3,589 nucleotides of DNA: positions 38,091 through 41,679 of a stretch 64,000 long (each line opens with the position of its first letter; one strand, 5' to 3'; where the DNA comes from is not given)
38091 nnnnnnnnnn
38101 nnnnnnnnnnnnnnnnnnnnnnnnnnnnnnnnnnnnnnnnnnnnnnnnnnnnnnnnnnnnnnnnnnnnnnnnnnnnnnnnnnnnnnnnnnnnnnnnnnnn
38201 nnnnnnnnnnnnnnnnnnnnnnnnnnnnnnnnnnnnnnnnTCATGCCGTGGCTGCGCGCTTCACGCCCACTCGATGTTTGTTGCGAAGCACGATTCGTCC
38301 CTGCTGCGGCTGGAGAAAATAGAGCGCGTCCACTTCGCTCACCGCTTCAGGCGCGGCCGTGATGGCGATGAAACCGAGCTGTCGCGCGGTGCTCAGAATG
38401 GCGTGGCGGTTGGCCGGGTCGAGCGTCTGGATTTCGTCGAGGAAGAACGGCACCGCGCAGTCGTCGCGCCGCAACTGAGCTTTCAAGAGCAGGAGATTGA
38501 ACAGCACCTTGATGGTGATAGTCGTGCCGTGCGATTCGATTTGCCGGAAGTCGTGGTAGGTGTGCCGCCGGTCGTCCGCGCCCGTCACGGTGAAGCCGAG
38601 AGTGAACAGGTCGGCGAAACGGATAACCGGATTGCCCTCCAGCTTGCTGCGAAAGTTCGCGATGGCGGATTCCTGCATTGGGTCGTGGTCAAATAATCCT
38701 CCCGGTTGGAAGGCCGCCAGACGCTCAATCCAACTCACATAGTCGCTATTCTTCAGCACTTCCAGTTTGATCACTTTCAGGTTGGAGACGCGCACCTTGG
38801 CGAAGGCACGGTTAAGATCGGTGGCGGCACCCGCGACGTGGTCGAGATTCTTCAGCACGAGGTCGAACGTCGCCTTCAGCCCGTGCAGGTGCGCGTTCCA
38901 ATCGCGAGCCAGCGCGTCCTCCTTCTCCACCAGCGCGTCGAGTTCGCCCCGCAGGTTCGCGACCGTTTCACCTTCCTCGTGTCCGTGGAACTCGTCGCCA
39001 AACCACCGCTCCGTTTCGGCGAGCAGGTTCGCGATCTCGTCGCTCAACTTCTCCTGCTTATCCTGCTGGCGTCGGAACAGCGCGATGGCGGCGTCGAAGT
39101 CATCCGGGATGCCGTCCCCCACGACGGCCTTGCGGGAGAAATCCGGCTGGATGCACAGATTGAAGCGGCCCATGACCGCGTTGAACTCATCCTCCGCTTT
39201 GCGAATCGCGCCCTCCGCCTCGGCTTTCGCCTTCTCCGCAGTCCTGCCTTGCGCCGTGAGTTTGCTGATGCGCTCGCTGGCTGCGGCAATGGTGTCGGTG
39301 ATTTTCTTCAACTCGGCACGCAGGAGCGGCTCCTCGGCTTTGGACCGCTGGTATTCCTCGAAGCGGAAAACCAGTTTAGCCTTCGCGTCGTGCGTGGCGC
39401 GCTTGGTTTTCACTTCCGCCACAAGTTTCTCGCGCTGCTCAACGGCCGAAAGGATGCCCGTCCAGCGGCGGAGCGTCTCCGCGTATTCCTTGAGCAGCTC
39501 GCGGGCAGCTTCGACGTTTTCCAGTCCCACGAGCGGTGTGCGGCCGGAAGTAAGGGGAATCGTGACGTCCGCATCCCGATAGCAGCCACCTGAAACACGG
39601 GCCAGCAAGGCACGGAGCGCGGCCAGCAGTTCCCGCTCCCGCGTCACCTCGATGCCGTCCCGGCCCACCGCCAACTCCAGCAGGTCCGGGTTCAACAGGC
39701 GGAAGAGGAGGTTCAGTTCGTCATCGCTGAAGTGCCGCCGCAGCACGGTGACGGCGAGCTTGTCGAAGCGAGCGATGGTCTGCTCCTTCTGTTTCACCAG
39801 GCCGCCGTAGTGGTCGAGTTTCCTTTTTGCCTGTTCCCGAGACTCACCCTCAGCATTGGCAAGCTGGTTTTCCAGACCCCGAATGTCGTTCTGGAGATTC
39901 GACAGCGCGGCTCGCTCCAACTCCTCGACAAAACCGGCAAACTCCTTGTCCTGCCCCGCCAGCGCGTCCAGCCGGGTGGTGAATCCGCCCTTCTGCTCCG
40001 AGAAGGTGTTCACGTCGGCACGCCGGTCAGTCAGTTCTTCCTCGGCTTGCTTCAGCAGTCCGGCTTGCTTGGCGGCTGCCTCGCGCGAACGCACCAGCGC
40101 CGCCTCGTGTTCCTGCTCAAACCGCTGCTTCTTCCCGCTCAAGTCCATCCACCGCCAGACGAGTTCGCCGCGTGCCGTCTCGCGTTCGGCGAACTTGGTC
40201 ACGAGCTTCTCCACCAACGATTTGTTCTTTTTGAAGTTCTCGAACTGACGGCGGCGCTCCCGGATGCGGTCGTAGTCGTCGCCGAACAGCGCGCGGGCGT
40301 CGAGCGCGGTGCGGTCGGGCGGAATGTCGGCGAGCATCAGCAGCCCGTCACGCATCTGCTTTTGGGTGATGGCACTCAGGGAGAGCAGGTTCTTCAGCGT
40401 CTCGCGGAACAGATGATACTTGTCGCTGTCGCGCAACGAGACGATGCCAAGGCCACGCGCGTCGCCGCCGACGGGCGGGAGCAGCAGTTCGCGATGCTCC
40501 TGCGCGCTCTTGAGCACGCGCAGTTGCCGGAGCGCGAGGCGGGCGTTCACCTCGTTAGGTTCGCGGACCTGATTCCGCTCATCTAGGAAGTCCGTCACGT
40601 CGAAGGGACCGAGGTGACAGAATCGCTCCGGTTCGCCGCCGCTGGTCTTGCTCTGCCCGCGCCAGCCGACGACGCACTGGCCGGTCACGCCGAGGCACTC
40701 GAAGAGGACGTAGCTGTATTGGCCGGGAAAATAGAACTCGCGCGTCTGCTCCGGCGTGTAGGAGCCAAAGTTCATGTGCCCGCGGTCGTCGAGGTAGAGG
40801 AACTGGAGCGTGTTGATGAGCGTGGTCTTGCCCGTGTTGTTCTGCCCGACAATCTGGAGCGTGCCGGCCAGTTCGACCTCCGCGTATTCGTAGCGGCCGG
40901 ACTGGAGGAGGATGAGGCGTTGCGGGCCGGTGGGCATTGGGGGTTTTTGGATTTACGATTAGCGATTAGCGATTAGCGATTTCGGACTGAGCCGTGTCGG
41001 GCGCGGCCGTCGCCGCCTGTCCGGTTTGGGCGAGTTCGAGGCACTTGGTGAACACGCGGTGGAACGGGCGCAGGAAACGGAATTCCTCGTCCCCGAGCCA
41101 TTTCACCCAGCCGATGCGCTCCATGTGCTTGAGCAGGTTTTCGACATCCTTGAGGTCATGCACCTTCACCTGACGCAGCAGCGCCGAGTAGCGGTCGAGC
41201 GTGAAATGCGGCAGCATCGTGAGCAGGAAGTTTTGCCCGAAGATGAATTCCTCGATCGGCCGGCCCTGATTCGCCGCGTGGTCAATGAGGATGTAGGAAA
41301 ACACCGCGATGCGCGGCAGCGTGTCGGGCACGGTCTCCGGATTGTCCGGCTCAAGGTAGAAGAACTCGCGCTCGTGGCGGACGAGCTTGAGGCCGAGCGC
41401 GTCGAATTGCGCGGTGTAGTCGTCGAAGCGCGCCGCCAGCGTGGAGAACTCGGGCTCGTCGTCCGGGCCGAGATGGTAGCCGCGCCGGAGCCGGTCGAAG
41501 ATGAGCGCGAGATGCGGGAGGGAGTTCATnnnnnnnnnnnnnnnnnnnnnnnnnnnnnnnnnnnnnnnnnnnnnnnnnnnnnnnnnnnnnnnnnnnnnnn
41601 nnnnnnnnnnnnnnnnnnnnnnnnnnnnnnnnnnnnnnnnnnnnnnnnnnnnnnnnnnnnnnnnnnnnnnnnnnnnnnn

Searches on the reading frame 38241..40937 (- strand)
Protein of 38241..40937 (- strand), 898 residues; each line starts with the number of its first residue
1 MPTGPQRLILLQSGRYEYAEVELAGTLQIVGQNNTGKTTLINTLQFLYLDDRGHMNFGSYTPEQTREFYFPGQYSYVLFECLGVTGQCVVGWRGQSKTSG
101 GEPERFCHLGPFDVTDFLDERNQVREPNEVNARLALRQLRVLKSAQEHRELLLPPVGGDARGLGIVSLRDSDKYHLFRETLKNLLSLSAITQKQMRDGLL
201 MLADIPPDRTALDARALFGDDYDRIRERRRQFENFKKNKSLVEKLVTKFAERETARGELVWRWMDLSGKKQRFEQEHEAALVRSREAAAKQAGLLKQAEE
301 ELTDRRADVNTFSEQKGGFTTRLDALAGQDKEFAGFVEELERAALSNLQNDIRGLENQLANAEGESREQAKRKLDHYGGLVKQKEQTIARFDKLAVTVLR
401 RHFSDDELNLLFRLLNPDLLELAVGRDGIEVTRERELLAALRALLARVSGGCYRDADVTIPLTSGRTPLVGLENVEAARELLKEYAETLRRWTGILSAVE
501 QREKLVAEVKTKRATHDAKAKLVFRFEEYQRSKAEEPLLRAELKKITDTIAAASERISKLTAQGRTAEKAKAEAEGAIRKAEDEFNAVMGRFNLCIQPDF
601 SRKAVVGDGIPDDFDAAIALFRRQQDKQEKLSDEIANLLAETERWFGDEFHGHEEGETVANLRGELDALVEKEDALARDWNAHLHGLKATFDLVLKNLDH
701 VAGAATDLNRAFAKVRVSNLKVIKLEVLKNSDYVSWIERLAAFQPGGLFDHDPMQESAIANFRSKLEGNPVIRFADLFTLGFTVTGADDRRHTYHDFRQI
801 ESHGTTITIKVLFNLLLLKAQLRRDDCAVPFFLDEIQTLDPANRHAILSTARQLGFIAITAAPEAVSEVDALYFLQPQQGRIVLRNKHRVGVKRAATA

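Call 3: search_protein_families(library=pfam, proteins=[window:38241-40937:-], max_evalue=0.1)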
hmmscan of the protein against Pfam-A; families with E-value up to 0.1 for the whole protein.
window:38241-40937:- (898 aa): 7 families
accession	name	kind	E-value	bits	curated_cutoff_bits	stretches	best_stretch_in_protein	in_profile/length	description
PF12128.14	DUF3584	-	1e-05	23.7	31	1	19-87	12-79/1191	Protein of unknown function (DUF3584)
PF00005.33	ABC_tran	-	0.0027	18.7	25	1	25-64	12-51/137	ABC transporter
PF13555.12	AAA_29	-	0.014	15.6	27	1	16-49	12-47/61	P-loop containing region of AAA domain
PF02463.25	SMC_N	-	0.031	14.1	40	0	826-879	157-215/220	RecF/RecN/SMC N terminal domain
PF13304.12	AAA_21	-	0.034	14.7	27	1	29-51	4-36/304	AAA domain, putative AbiEii toxin, Type IV TA system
PF13175.12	AAA_15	-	0.036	14.1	32.1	1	16-48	14-47/374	AAA ATPase domain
PF01926.29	MMR_HSR1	-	0.042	14.4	21.9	0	29-44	4-19/113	50S ribosome-binding GTPase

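Call 4: search_protein_families(library=padloc, proteins=[window:38241-40937:-], max_evalue=0.1)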
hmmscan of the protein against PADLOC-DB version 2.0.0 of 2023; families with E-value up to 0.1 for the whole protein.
window:38241-40937:- (898 aa): 22 families
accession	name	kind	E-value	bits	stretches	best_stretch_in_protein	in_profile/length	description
PDLC03859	LmuB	-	1.7e-07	28.9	1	343-605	193-392/611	-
PDLC00519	JetC1|JetC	-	0.00011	18.5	1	15-57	14-56/1097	DUF3584 domain; MukB-like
PDLC03865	LmuB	-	0.00012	18.4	2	500-646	666-803/1007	-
PDLC03863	LmuB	-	0.00014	18.7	0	18-47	17-47/610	-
PDLC04135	mad3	-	0.00028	18.6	1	831-883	287-345/374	mads_3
PDLC02979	AriA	-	0.00067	17.5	1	15-47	13-46/373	-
PDLC00067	GajA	-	0.00067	16.2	1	18-49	18-49/604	AAA ATPase domain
PDLC02980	AriA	-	0.00072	17.6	1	29-50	4-35/304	-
PDLC00065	GajA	-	0.00073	16.4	1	29-57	35-62/670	AAA ATPase domain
PDLC02915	ATPase-Toprim_I-B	-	0.0013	15.7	1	19-49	17-47/623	-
PDLC00583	JetC3|JetC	-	0.0021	13.9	1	479-585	815-922/1471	DUF3584 domain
PDLC00069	GajA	-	0.0037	13.7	1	20-49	18-48/687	AAA ATPase domain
PDLC02358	Old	-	0.0041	14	1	20-48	19-47/578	Old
PDLC00063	GajA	-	0.0044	13.6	1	28-68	27-67/679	AAA ATPase domain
PDLC02335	AbiLi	-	0.012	12.6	0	26-47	78-99/326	AbiLi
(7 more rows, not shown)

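Call 5: search_protein_families(library=ncbifam, proteins=[window:38241-40937:-], max_evalue=0.1)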
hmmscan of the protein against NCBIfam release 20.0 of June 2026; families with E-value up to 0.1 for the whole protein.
window:38241-40937:- (898 aa): 11 families
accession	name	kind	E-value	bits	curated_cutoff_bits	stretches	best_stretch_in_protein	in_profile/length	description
NF040859.1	condensinMksF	equivalog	7.5e-44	149.8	1900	1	4-862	7-892/926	Mks condensin complex protein MksF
NF045487.1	ASRP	equivalog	8.5e-05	21.3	300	1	500-584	320-405/593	archaea-specific SMC-related protein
TIGR01189.1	ccmA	equivalog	0.0047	16.6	131.6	1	25-67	27-69/198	heme ABC exporter ATP-binding protein CcmA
NF010061.0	PRK13538.1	equivalog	0.0091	15.5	195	1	23-69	30-76/211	cytochrome c biogenesis heme-transporting ATPase CcmA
NF010170.0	PRK13651.1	equivalog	0.013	14.5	432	1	21-58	30-67/308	cobalt transporter ATP-binding subunit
NF045998.1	cleave_ABC_plasm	equivalog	0.03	12.6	500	1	22-57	491-526/673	Mbov_0121 family peptidase domain-containing ABC transporter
NF009982.0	PRK13448.1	equivalog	0.034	14.3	146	1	337-385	85-130/135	F0F1 ATP synthase subunit epsilon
NF000908.1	PRK00089.1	equivalog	0.034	13.4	237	0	24-44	3-23/291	GTPase Era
TIGR04520.1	ECF_ATPase_1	equivalog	0.049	13.1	315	0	27-60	31-64/269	energy-coupling factor transporter ATPase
TIGR01192.1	chvA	subfamily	0.089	11.4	585.4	0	24-55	361-392/585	glucan export ABC transporter ATP-binding protein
NF000355.4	ribo_prot_ABC_F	equivalog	0.099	11.5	380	1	27-56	31-60/499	ribosomal protection-like ABC-F family protein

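Call 20: search_solved_structures(query=window:38241-40937:-, max_evalue=0.01)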
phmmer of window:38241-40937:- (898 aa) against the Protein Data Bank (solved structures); distinct sequences matched with E-value up to 0.01: 0.

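Call 36: search_dna_similar(query=window:38241-40937:-, collection=plasmids, mode=protein, max_rows=20, max_evalue=0.001)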
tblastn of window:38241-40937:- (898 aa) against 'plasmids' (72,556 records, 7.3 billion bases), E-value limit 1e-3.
Records with a match: 13; places in all: 14; records where one place covers at least 80% of the query: 0.
Best place of each record, by identity: <60% 13.
By first word of the organism name: Vibrio 4; Pseudomonas 2; Salinibacter 1; Polaromonas 1; Halioglobus 1; Ralstonia 1; Neptuniibacter 1; Phocaeicola 1; Bacteroides 1.
By predicted mobility (MOB-suite, as given by PLSDB): non-mobilizable 13.
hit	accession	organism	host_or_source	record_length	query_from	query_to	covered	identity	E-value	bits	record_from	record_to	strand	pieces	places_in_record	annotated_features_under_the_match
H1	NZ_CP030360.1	Salinibacter ruber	-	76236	1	894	58%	32.8%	3e-35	295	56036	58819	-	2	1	hypothetical protein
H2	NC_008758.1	Polaromonas naphthalenivorans CJ2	-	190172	1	863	51%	27.2%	7e-17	162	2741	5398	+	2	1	hypothetical protein (x2)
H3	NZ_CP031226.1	Pseudomonas amygdali pv. lachrymans str. M301315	-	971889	4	862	44%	30.6%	4e-16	149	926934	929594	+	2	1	hypothetical protein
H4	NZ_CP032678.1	Pseudomonas sp. Leaf58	Arabidopsis,whole organism,phyllosphere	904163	4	862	44%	29.2%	6e-20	172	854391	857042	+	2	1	hypothetical protein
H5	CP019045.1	Halioglobus pacificus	Pure cultured ...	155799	1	260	29%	28.8%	6e-18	97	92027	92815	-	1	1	record has no annotation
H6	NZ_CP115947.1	Ralstonia solanacearum MolK2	Musa sp.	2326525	4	245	27%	29.8%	1e-25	122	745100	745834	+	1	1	record has no annotation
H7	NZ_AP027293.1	Neptuniibacter halophilus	-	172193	3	259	29%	26.3%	2e-17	96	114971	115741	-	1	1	hypothetical protein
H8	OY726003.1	Phocaeicola massiliensis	-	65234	6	204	22%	23.5%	2e-5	56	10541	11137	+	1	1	record has no annotation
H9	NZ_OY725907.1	Bacteroides finegoldii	-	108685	7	124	13%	32.8%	2e-7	63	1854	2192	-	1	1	hypothetical protein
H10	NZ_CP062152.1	Vibrio parahaemolyticus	oyster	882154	1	145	16%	25.5%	7e-5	55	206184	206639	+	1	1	ATP-binding protein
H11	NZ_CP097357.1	Vibrio parahaemolyticus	oyster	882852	1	145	16%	25.5%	7e-5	55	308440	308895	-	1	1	ATP-binding protein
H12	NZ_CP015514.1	Vibrio vulnificus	Mactra veneriformis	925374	1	145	16%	25.5%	9e-5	54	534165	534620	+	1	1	ATP-binding protein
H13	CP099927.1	Vibrio parahaemolyticus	Anadara tuberculosa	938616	1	145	16%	25.5%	9e-5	54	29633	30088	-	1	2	ATP-binding protein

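Call 37: get_annotated_region(hit=H1, flank=5000)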
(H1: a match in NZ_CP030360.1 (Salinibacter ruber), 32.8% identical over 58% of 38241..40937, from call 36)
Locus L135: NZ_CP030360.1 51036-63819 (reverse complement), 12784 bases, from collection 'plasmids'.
description: Salinibacter ruber strain SP38 plasmid pSR76, complete sequence
organism: Salinibacter ruber (NCBI taxid 146919)
taxonomy: Bacteria; Rhodothermota; Rhodothermia; Rhodothermales; Salinibacteraceae; Salinibacter; Salinibacter ruber
host: -; source: -; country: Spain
typing (MOB-suite, as given by PLSDB): non-mobilizable
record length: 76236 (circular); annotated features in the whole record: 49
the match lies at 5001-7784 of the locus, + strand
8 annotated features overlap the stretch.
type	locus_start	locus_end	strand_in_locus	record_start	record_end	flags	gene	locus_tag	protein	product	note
CDS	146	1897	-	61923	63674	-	-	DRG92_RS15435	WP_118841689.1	DUF262 domain-containing protein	-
CDS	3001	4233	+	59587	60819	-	-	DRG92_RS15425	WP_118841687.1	hypothetical protein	-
CDS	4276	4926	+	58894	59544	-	-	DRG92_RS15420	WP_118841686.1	hypothetical protein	-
CDS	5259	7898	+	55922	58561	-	-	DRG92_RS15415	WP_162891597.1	hypothetical protein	-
CDS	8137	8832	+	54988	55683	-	-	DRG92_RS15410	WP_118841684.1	hypothetical protein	-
CDS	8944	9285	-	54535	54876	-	-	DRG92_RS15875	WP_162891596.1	thermonuclease family protein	-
CDS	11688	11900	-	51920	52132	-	-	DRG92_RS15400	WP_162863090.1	hypothetical protein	-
CDS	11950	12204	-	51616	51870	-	-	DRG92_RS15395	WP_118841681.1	hypothetical protein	-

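Call 38: get_annotated_region(hit=H4, flank=5000)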
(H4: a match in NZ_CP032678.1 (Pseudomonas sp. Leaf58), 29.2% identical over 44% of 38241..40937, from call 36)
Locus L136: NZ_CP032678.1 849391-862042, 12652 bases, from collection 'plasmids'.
description: Pseudomonas sp. Leaf58 plasmid pBASL58, complete sequence
organism: Pseudomonas sp. Leaf58 (NCBI taxid 1736226)
taxonomy: Bacteria; Pseudomonadota; Gammaproteobacteria; Pseudomonadales; Pseudomonadaceae; Pseudomonas; Pseudomonas sp. Leaf58
host: -; source: Arabidopsis,whole organism,phyllosphere; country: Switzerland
typing (MOB-suite, as given by PLSDB): non-mobilizable; mating-pair formation MPF_I
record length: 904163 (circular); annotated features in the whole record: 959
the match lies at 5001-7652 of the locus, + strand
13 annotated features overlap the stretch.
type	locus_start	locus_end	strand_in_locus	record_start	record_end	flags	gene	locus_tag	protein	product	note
CDS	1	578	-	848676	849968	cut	ligA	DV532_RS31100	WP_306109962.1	NAD-dependent DNA ligase LigA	GO:0006281 - DNA repair [Evidence IEA]; GO:0006260 - DNA replication [Evidence IEA]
CDS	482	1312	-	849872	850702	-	-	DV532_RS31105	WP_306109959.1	hypothetical protein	-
CDS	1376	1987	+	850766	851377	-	-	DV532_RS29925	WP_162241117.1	HAD family hydrolase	-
CDS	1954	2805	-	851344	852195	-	-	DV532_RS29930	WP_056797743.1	hypothetical protein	-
CDS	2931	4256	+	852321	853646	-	-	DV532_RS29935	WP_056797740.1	hypothetical protein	-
CDS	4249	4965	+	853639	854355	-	-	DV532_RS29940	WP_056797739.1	hypothetical protein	-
CDS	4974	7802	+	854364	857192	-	-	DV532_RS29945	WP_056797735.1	hypothetical protein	-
CDS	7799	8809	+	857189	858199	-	-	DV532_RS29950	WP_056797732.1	hypothetical protein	-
CDS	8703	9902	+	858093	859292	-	-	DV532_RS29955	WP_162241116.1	hypothetical protein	-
CDS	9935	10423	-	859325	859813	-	-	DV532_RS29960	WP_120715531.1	hypothetical protein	-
CDS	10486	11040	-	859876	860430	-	-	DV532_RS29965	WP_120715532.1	hypothetical protein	-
CDS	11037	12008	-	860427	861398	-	-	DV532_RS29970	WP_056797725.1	hypothetical protein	-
CDS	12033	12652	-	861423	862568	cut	-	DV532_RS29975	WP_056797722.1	hypothetical protein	-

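Call 39: search_protein_families(library=pfam, proteins=[L135:8137-8832:+, L136:7799-8809:+, L136:8703-9902:+], max_evalue=0.01)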
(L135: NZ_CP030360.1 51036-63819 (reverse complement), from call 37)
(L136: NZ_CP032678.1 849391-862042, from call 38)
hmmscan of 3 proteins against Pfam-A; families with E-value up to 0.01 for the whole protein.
L135:8137-8832:+ (231 aa): 2 families
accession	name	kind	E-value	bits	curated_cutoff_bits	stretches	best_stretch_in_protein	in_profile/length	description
PF23947.1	DUF7281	-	7e-07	29.4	27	1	86-229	34-176/183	Domain of unknown function (DUF7281)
PF09983.15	JetD_C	-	0.00013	21.8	22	1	95-227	41-170/179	Wadjet protein JetD, C-terminal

L136:7799-8809:+ (336 aa): 1 family
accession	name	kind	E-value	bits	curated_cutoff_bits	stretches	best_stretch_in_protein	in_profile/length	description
PF23947.1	DUF7281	-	4.2e-09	36.7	27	1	152-288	44-176/183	Domain of unknown function (DUF7281)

L136:8703-9902:+ (399 aa): 0 families

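Call 55: search_solved_structures(query=A5, max_evalue=1)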
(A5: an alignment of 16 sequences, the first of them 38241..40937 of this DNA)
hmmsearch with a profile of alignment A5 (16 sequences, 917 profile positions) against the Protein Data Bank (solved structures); distinct sequences matched with E-value up to 1: 14.
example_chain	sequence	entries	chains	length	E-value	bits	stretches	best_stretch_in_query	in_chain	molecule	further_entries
6pfp_A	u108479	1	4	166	0.047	14.9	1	276-382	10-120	Myosin-7 fused to GP7 and EB1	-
8afl_A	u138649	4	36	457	0.066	14.4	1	670-735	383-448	Crescentin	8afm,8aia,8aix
4zry_B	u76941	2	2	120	0.076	14.2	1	316-393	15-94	Keratin, type II cytoskeletal 1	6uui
6pf2_A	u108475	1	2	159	0.08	14.1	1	256-347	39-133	Myosin, heavy polypeptide 7, cardiac muscle, beta variant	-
7tbi_X1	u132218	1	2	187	0.14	13.3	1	265-386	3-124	Nsp1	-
5cws_C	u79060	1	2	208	0.14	13.3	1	258-422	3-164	Nucleoporin NSP1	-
7znu_A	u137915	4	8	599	0.15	13.2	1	14-47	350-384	Beta-(1-->2)glucan export ATP-binding/permease protein NdvA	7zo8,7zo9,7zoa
4xa6_A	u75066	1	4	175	0.22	12.6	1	276-386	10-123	Gp7-MYH7(1777-1855)-EB1 chimera protein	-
3tnu_B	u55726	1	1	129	0.23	12.6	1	307-415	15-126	Keratin, type II cytoskeletal 5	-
3pqc_A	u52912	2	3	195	0.38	11.9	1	23-75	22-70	Probable GTP-binding protein engB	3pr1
9rgx_A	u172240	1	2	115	0.57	11.3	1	441-523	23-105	sc-apCC3-ACW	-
7x5d_A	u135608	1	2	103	0.6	11.2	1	266-336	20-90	Lamin-A/C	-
5app_A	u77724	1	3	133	0.62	11.2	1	555-675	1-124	General control protein GCN4,GENERAL CONTROL PROTEIN GCN4, OUTER MEMBRANE PROTEIN 100,Gene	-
2dq3_A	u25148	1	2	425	0.7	11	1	475-566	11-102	Seryl-tRNA synthetase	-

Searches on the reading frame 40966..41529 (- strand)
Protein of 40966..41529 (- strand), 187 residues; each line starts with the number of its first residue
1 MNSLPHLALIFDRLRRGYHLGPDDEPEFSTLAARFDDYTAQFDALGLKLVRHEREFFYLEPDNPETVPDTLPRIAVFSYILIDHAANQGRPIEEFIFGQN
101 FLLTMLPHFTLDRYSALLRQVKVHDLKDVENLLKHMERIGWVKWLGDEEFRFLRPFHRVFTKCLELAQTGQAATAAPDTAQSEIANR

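Call 3: search_protein_families(library=pfam, proteins=[window:40966-41529:-], max_evalue=0.1)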
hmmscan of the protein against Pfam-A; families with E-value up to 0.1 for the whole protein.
window:40966-41529:- (187 aa): 2 families
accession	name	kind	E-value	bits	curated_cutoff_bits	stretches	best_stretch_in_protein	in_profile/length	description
PF21980.2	MksE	-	5.3e-30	105.4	27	1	5-159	1-158/163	Condensin complex protein MksE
PF04288.19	MukE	-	0.068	12.5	25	0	12-68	19-75/229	MukE-like family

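Call 4: search_protein_families(library=padloc, proteins=[window:40966-41529:-], max_evalue=0.1)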
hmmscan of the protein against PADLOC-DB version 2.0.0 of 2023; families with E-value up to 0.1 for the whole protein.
window:40966-41529:- (187 aa): 0 families

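Call 5: search_protein_families(library=ncbifam, proteins=[window:40966-41529:-], max_evalue=0.1)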
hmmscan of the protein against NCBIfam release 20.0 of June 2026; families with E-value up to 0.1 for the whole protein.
window:40966-41529:- (187 aa): 2 families
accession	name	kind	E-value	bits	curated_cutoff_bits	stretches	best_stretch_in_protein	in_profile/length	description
NF040858.1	condensinMksE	equivalog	2.3e-24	86.2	400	1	3-173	7-177/232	Mks condensin complex protein MksE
NF003602.1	PRK05256.1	equivalog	0.022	13.8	250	0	12-67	26-81/216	chromosome partition protein MukE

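Call 57: search_solved_structures(query=A7, max_evalue=10)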
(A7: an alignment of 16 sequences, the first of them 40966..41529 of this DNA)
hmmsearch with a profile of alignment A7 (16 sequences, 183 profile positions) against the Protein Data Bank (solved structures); distinct sequences matched with E-value up to 10: 14.
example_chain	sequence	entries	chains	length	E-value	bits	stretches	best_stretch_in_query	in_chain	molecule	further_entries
7nyw_E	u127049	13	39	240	1.5e-05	27.9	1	9-152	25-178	Chromosome partition protein MukE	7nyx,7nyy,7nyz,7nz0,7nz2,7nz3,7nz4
7v8p_A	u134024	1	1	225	2.6e-05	27.1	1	13-152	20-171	Chromosome partition protein MukE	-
3euh_C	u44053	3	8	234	3.1e-05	26.9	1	13-152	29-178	MukE | Chromosome partition protein MukE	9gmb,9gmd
3rpu_G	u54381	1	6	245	3.5e-05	26.7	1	13-152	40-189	Chromosome partition protein mukE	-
3euk_L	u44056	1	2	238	0.059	16.2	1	10-67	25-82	Chromosome partition protein mukE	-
5n7z_A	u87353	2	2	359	0.76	12.6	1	37-113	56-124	Lipopolysaccharide 1,6-galactosyltransferase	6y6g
5n80_A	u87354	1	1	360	0.76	12.5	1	37-113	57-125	Lipopolysaccharide 1,6-galactosyltransferase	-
6y6i_A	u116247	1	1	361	0.77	12.5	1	37-113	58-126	Lipopolysaccharide 1,6-galactosyltransferase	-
3t5x_A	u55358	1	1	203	0.82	12.4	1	96-145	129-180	PCI domain-containing protein 2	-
4l7w_A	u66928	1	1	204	0.9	12.3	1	48-93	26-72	HD domain-containing protein 2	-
4dmb_A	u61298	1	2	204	0.96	12.2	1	48-92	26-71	HD domain-containing protein 2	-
4l1j_A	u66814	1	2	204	0.98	12.2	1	48-92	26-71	HD domain-containing protein 2 | HD domain-containing protein 2 (Phosphorylate)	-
4l7e_A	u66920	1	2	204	0.99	12.2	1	48-92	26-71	HD domain-containing protein 2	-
4fx7_A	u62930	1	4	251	1.5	11.6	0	117-156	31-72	Imidazole glycerol phosphate synthase subunit HisF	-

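Call 79: search_protein_families(library=padloc, alignment_id=A7, max_evalue=0.1)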
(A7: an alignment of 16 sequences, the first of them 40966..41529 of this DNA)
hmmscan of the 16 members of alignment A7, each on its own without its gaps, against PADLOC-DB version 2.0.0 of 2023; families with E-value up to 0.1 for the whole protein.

A. member 1, window:40966-41529:- (187 aa): 0 families

B. families by the number of members that match (of 16 scanned): 2 families
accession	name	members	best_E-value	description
PDLC00477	JetB1|JetB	4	0.0021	DUF4194 domain; MukE-like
PDLC00487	JetB1|JetB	1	0.0064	DUF4194 domain; MukE-like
